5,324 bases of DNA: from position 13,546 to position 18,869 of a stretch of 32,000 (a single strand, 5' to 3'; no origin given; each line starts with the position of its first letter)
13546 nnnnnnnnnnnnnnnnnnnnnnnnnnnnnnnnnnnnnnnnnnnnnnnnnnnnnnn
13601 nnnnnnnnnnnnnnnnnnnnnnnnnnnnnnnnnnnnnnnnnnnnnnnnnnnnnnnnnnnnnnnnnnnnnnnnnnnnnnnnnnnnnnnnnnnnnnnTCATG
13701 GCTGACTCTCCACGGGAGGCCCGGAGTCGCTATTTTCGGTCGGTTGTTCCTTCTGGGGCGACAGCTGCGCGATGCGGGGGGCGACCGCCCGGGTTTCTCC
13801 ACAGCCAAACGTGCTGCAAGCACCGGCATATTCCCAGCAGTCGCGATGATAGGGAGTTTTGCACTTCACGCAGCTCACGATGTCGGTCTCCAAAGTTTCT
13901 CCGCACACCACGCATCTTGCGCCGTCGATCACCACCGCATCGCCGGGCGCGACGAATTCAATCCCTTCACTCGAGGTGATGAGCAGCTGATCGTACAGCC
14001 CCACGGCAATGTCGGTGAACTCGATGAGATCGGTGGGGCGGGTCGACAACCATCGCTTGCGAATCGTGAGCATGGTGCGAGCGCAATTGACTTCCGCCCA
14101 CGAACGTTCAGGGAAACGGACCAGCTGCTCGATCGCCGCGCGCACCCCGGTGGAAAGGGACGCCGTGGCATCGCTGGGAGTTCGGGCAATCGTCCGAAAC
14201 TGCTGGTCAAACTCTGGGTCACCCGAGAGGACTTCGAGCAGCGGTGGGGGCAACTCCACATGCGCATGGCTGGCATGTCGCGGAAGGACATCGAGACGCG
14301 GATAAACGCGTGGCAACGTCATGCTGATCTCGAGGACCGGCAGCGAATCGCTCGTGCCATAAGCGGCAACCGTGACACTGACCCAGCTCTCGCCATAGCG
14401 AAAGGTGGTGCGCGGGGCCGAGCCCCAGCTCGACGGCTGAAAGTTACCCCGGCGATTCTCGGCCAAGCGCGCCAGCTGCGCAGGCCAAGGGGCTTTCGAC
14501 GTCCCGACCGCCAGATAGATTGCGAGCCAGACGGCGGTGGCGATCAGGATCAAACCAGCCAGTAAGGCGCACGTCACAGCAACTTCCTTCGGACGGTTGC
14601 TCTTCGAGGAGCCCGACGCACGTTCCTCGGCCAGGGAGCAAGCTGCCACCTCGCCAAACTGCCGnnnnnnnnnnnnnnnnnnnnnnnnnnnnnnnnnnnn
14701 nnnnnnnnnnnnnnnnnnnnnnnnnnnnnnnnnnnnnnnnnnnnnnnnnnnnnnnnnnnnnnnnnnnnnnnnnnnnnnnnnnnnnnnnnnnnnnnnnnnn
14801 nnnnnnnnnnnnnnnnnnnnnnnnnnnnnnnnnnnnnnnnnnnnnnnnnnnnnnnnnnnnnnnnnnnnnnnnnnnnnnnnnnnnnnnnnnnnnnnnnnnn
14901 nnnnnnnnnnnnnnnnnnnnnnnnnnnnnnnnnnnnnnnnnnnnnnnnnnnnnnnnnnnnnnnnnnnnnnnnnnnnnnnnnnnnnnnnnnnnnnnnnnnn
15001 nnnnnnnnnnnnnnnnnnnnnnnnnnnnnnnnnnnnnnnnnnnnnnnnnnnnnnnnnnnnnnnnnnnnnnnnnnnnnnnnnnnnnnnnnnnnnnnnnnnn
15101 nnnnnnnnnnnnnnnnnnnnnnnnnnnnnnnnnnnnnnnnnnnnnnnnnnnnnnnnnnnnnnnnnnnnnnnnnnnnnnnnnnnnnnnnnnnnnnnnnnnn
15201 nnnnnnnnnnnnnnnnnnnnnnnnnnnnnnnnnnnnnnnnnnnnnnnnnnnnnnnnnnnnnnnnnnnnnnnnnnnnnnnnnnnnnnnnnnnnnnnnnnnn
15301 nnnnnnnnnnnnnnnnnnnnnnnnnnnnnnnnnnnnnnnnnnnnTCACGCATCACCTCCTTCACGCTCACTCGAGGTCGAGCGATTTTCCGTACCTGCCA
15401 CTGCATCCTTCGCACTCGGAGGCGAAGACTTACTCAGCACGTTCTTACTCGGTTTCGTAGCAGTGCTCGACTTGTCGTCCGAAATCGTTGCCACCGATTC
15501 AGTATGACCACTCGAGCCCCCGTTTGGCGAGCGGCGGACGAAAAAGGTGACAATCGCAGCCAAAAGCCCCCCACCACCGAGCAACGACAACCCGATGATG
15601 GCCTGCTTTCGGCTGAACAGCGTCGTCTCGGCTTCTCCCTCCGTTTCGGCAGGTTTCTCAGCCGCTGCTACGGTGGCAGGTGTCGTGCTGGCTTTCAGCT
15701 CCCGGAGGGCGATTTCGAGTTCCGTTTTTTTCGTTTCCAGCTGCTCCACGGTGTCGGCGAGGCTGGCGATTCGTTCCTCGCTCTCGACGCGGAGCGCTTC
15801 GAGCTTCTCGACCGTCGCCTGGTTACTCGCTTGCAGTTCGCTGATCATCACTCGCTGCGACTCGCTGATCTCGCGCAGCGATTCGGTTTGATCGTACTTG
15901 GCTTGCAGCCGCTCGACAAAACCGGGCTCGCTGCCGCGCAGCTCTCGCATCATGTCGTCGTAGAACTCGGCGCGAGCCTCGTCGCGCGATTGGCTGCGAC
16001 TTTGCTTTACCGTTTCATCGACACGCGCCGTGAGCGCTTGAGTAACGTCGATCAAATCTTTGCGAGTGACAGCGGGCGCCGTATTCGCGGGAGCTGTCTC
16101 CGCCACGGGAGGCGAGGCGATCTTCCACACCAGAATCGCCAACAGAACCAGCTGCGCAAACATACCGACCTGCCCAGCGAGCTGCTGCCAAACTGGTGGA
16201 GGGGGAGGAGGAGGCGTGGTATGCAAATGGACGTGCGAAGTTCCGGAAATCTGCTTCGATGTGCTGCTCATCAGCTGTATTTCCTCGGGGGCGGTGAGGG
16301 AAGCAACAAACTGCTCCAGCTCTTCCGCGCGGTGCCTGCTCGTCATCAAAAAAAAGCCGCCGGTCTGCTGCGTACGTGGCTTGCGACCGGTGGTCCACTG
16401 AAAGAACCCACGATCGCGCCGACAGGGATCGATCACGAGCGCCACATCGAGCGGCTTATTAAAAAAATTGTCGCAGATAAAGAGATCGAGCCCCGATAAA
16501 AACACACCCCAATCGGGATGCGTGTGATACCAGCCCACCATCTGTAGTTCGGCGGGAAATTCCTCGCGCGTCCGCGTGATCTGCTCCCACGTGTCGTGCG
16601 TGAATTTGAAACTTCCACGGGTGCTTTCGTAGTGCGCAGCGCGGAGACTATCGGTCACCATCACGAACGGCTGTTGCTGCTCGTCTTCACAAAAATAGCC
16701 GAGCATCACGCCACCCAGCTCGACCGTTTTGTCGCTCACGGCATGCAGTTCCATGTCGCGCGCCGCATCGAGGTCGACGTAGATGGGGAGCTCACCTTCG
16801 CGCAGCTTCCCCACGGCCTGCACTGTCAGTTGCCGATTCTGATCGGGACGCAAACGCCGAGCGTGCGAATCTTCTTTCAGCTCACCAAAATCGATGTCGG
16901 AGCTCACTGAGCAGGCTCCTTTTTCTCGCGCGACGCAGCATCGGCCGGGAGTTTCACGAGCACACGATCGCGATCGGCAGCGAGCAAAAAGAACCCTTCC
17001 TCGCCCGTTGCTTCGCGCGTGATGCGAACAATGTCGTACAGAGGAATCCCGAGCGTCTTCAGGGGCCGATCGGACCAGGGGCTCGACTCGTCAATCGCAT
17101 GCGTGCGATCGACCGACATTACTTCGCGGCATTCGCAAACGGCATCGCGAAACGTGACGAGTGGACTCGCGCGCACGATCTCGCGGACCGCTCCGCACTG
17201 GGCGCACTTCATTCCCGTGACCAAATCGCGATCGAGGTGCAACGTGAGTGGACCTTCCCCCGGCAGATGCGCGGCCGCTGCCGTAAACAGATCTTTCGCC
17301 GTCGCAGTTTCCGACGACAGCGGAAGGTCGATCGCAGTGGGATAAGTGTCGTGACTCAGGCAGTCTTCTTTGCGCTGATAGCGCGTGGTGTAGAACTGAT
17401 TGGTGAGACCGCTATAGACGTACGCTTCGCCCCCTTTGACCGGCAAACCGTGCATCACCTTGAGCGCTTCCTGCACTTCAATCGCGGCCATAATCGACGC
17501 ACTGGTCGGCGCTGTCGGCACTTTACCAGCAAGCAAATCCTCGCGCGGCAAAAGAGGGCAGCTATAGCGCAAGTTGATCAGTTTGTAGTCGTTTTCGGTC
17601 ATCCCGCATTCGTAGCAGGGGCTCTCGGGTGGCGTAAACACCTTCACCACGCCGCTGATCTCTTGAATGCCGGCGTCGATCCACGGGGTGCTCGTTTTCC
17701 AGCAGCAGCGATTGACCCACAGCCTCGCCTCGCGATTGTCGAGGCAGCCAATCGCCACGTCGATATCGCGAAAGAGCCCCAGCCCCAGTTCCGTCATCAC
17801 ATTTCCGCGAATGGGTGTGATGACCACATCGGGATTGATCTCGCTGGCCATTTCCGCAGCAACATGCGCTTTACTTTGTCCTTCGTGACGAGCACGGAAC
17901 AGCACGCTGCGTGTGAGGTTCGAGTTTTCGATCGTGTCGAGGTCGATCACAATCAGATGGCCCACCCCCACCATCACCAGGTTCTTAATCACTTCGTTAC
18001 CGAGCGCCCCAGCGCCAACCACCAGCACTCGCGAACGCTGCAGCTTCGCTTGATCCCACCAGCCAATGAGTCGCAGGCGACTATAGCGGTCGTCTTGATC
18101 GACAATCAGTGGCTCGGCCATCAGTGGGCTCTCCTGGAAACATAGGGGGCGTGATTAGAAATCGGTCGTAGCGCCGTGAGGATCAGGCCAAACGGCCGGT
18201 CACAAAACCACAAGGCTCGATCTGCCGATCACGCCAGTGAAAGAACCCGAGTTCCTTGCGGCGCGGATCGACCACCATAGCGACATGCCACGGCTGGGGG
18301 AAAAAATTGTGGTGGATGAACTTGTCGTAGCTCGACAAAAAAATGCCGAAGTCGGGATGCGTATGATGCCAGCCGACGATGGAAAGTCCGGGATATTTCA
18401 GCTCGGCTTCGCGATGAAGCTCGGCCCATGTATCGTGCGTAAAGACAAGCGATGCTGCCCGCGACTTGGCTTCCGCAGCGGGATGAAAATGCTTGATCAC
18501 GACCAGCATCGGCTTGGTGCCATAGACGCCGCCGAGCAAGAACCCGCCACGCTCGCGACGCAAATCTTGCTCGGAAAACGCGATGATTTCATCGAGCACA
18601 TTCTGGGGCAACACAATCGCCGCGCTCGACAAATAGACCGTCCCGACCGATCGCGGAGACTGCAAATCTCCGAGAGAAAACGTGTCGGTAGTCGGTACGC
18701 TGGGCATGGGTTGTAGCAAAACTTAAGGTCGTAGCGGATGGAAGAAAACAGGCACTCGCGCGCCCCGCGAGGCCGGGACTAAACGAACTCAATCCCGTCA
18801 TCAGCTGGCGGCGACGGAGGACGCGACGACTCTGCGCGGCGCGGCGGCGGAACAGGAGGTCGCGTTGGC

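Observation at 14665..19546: Active E2 plus a collinear catalytic-Cys-to-Asn paralogue: a bacterial Ubc13/UEV-style pair?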

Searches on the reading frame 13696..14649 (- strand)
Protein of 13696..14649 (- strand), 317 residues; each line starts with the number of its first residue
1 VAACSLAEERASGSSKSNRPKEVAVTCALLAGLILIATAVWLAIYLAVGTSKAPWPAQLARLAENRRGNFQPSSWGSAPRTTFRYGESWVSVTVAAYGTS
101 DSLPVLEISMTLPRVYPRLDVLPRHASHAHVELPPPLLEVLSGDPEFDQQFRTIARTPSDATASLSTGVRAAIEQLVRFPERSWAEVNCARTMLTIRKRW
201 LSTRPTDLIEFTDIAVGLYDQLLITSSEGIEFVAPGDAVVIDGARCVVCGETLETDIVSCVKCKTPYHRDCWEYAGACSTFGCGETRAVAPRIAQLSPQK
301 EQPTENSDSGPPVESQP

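Call 6: search_protein_families(library=pfam, proteins=[window:13696-14649:-], max_evalue=0.1)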
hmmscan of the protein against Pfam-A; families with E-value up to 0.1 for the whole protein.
window:13696-14649:- (317 aa): 5 families
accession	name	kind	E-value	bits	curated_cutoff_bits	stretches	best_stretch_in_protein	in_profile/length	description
PF14446.12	Prok-RING_1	-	9.1e-13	48.4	29.1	1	243-281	4-45/54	Prokaryotic RING finger family 1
PF00130.28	C1_1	-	0.00054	20.2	26.5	1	243-277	11-48/53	Phorbol esters/diacylglycerol binding domain (C1 domain)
PF00628.35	PHD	-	0.0023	18.3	24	1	246-274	1-30/47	PHD-finger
PF13901.12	RH_dom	-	0.08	13.2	28.1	0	244-278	156-198/206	Rubicon Homology Domain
PF13831.12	PHD_2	-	0.08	12.9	28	0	257-272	4-19/36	PHD-finger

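Call 8: search_protein_families(library=padloc, proteins=[window:13696-14649:-], max_evalue=0.01)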
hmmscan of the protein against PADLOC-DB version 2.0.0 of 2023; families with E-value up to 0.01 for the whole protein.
window:13696-14649:- (317 aa): 0 families

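Call 9: search_protein_families(library=ncbifam, proteins=[window:13696-14649:-], max_evalue=0.01)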
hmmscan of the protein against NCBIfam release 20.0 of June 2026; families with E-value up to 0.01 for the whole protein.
window:13696-14649:- (317 aa): 0 families

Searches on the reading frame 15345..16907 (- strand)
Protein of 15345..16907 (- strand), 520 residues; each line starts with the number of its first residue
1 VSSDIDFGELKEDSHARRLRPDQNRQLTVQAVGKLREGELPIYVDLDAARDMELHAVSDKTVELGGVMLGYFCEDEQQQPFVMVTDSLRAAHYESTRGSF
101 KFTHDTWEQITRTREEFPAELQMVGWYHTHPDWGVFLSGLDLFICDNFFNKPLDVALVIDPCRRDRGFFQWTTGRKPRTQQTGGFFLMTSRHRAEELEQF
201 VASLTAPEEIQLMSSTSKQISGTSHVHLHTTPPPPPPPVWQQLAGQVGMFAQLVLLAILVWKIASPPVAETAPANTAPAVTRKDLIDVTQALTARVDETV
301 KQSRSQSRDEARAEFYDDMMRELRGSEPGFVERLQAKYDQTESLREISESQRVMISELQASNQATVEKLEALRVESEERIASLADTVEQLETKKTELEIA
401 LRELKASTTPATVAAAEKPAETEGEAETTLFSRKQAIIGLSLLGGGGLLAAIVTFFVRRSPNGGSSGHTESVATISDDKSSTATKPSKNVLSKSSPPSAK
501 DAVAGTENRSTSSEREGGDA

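Call 6: search_protein_families(library=pfam, proteins=[window:15345-16907:-], max_evalue=0.1)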
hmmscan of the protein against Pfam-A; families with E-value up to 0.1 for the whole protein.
window:15345-16907:- (520 aa): 5 families
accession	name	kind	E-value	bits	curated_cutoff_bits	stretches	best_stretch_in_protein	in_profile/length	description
PF01398.27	JAB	-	6.4e-09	36.1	22.5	1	56-144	20-107/117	JAB1/Mov34/MPN/PAD-1 ubiquitin protease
PF14464.11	Prok-JAB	-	9.9e-06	25.9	25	1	52-143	8-88/114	Prokaryotic homologs of the JAB domain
PF05873.17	Mt_ATP-synt_D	-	0.041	14.2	27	1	327-393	61-123/154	ATP synthase D chain, mitochondrial (ATP5H)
PF11536.14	DUF3226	-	0.066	13.4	27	0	180-222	106-147/208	Protein of unknown function (DUF3226)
PF10152.14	CCDC53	-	0.099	13.5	24.6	0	365-498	8-84/147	Subunit CCDC53 of WASH complex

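Call 8: search_protein_families(library=padloc, proteins=[window:15345-16907:-], max_evalue=0.01)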
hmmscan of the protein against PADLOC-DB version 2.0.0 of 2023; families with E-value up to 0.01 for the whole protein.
window:15345-16907:- (520 aa): 8 families
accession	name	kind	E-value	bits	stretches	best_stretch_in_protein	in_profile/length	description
PDLC00890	JAB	-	8.9e-08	29.8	1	38-142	8-109/157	JAB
PDLC00891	JAB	-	0.00011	19.7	1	91-151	57-117/159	JAB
PDLC00827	E1-E2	-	0.00038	16.9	1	43-134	566-655/711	E1-E2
PDLC00894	JAB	-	0.0016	16.5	1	57-132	31-105/158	JAB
PDLC00902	JAB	-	0.0023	15.6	1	57-142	32-114/159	JAB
PDLC00889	JAB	-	0.0039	14.8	1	47-133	26-108/168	JAB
PDLC00898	JAB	-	0.0067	14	0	63-133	41-105/162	JAB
PDLC00896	JAB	-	0.0087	13.8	0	46-142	17-112/159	JAB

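Call 9: search_protein_families(library=ncbifam, proteins=[window:15345-16907:-], max_evalue=0.01)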
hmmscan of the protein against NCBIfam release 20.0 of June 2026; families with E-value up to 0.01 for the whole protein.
window:15345-16907:- (520 aa): 2 families
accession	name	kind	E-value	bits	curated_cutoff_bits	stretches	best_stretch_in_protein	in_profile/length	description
NF058523.1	6A-MBL_cap2_3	equivalog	4.9e-06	25.4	320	1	24-142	525-644/665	anti-phage 6A-MBL system cap2_3 protein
TIGR04211.1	SH3_and_anchor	equivalog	0.00018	21.2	65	1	327-459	61-190/198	TIGR04211 family SH3 domain-containing protein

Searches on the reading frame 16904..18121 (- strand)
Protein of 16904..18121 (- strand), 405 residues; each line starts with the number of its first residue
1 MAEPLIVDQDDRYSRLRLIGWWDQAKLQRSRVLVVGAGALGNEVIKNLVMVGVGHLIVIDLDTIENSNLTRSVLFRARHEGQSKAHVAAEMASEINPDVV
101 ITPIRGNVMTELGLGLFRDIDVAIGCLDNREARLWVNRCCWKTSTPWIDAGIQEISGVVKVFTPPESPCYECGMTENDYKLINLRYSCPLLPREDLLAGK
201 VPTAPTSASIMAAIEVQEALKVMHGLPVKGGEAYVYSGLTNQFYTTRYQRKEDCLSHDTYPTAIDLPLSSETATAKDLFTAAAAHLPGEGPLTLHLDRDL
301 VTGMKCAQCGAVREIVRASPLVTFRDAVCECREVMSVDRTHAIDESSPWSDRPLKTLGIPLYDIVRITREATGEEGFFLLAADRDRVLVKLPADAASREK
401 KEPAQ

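Call 6: search_protein_families(library=pfam, proteins=[window:16904-18121:-], max_evalue=0.1)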
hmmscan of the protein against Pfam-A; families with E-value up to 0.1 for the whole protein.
window:16904-18121:- (405 aa): 3 families
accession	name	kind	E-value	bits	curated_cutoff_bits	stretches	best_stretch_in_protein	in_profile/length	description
PF00899.27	ThiF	-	7.7e-56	189.3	28.1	1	15-254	6-236/238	ThiF family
PF01488.26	Shikimate_DH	-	0.0004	20.9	24.3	1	26-102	9-81/138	Shikimate / quinate 5-dehydrogenase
PF13241.12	NAD_binding_7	-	0.098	13.7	22.1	0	26-140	4-82/104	Putative NAD(P)-binding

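Call 8: search_protein_families(library=padloc, proteins=[window:16904-18121:-], max_evalue=0.01)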
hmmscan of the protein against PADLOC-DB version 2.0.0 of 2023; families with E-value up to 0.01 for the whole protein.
window:16904-18121:- (405 aa): 33 families (the best 25 are shown)
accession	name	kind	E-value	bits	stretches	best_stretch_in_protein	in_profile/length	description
PDLC00829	E1-E2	-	5.1e-18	63.4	1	17-173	159-319/426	E1-E2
PDLC00856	E1-E2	-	1e-15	55.2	1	26-138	319-431/573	E1-E2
PDLC00832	E1-E2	-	1.7e-13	47.6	1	24-137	333-449/588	E1-E2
PDLC00848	E1-E2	-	2.7e-13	47.1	1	25-108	370-452/607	E1-E2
PDLC00837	E1-E2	-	1.6e-12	45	1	25-173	321-479/593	E1-E2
PDLC00836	E1-E2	-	1.9e-12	44.6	1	23-102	335-414/602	E1-E2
PDLC00847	E1-E2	-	7.3e-12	42.4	1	8-150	266-407/523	E1-E2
PDLC00828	E1-E2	-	1.5e-11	42.2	1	12-133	158-280/431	E1-E2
PDLC00844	E1-E2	-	1.5e-11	41.6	1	22-161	269-409/489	E1-E2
PDLC00835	E1-E2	-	1.9e-11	41.1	1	27-146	371-490/778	E1-E2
PDLC00830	E1-E2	-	2.3e-11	40.7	1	24-185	305-469/551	E1-E2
PDLC00831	E1-E2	-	4.5e-11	40.3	1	4-184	294-478/578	E1-E2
PDLC00839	E1-E2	-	7.5e-11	39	1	25-104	366-444/602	E1-E2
PDLC00855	E1-E2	-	9.8e-11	39.4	1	24-106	297-378/579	E1-E2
PDLC00851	E1-E2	-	2.3e-10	38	1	25-90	236-300/491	E1-E2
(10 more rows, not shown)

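Call 9: search_protein_families(library=ncbifam, proteins=[window:16904-18121:-], max_evalue=0.01)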
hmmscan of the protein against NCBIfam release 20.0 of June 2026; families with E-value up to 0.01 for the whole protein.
window:16904-18121:- (405 aa): 26 families (the best 25 are shown)
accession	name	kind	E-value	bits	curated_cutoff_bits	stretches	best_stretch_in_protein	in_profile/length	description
TIGR02356.1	adenyl_thiF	equivalog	3.6e-41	140.8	275.25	1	12-180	4-172/203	thiazole biosynthesis adenylyltransferase ThiF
NF006444.0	PRK08762.1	equivalog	7.6e-37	126.8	449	1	8-255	123-365/387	molybdopterin-synthase adenylyltransferase MoeB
NF004281.0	PRK05690.1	subfamily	5.5e-34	117.5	266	1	11-254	11-245/250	molybdopterin-synthase adenylyltransferase MoeB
NF047750.1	SAMPActivE1UbaA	equivalog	3.6e-31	108.5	450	1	5-254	5-245/270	SAMP-activating enzyme E1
NF009123.0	PRK12475.1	subfamily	3.9e-29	102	510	1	11-176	3-173/338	MoeB/ThiF family adenylyltransferase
TIGR02355.1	moeB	equivalog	3.3e-28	98.7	376.55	1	16-172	11-168/240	molybdopterin-synthase adenylyltransferase MoeB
NF004111.0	PRK05600.1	equivalog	9.9e-28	97.3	437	1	16-247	26-251/371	ThiF family adenylyltransferase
TIGR01408.1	Ube1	subfamily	8.7e-27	93.2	750.05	1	10-164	399-563/1008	ubiquitin-activating enzyme E1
NF005902.0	PRK07878.1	equivalog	1.4e-22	80.1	647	1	4-250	14-256/392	adenylyltransferase/sulfurtransferase MoeZ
NF006204.0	PRK08328.1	equivalog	7.3e-21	74.8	339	1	11-226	8-208/231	hypothetical protein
NF005646.0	PRK07411.1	equivalog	1.3e-20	73.9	633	1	8-176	14-185/390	molybdopterin-synthase adenylyltransferase MoeB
NF006395.0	PRK08644.1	equivalog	8.1e-20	71.4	159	1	24-137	25-137/215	sulfur carrier protein ThiS adenylyltransferase ThiF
TIGR02354.1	thiF_fam2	equivalog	4.3e-17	62.7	152.2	1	25-136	17-127/200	thiamine biosynthesis protein ThiF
NF006077.0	PRK08223.1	equivalog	8.5e-15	54.5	266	1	16-165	15-166/296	hypothetical protein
NF058523.1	6A-MBL_cap2_3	equivalog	4.2e-13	48.7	320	1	28-110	297-377/665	anti-phage 6A-MBL system cap2_3 protein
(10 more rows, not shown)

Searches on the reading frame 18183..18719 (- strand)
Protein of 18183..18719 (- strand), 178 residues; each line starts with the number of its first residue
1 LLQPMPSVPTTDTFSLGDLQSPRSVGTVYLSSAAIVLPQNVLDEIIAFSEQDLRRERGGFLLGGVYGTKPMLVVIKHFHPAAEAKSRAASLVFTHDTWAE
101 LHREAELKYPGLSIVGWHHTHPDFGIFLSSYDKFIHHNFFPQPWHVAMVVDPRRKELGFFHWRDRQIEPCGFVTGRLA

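Call 6: search_protein_families(library=pfam, proteins=[window:18183-18719:-], max_evalue=0.1)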
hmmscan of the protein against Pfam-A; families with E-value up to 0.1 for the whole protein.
window:18183-18719:- (178 aa): 3 families
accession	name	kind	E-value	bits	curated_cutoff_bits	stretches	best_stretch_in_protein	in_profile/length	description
PF01398.27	JAB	-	8.8e-08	32.4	22.5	1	33-137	4-109/117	JAB1/Mov34/MPN/PAD-1 ubiquitin protease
PF14464.11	Prok-JAB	-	3.9e-07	30.4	25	1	38-137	1-91/114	Prokaryotic homologs of the JAB domain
PF25361.1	AAA_lid_RFC1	-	0.07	13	34.9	0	37-55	19-37/59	RFC1-like, AAA+ ATPase lid domain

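Call 8: search_protein_families(library=padloc, proteins=[window:18183-18719:-], max_evalue=0.01)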
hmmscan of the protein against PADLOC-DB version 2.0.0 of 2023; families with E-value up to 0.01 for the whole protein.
window:18183-18719:- (178 aa): 8 families
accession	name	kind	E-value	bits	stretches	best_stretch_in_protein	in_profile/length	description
PDLC00890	JAB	-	8.8e-07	26.6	1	33-133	10-109/157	JAB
PDLC00891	JAB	-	3.4e-05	21.3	1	31-133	9-108/159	JAB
PDLC00896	JAB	-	3.8e-05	21.5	1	32-133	10-112/159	JAB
PDLC00898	JAB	-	0.00011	19.8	1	33-123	17-104/162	JAB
PDLC03846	BilC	-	0.00018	19.1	1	52-150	33-126/168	-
PDLC00899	JAB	-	0.00032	18.4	1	36-159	18-143/160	JAB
PDLC00902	JAB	-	0.00074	17.2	1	33-132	14-113/159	JAB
PDLC00887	JAB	-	0.001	17.1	1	33-123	14-104/160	JAB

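Call 9: search_protein_families(library=ncbifam, proteins=[window:18183-18719:-], max_evalue=0.01)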
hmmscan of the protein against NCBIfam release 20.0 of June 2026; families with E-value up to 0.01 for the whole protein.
window:18183-18719:- (178 aa): 1 family
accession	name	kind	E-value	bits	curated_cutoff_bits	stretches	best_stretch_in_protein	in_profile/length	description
NF058523.1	6A-MBL_cap2_3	equivalog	6.8e-05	21.6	320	1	28-132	538-643/665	anti-phage 6A-MBL system cap2_3 protein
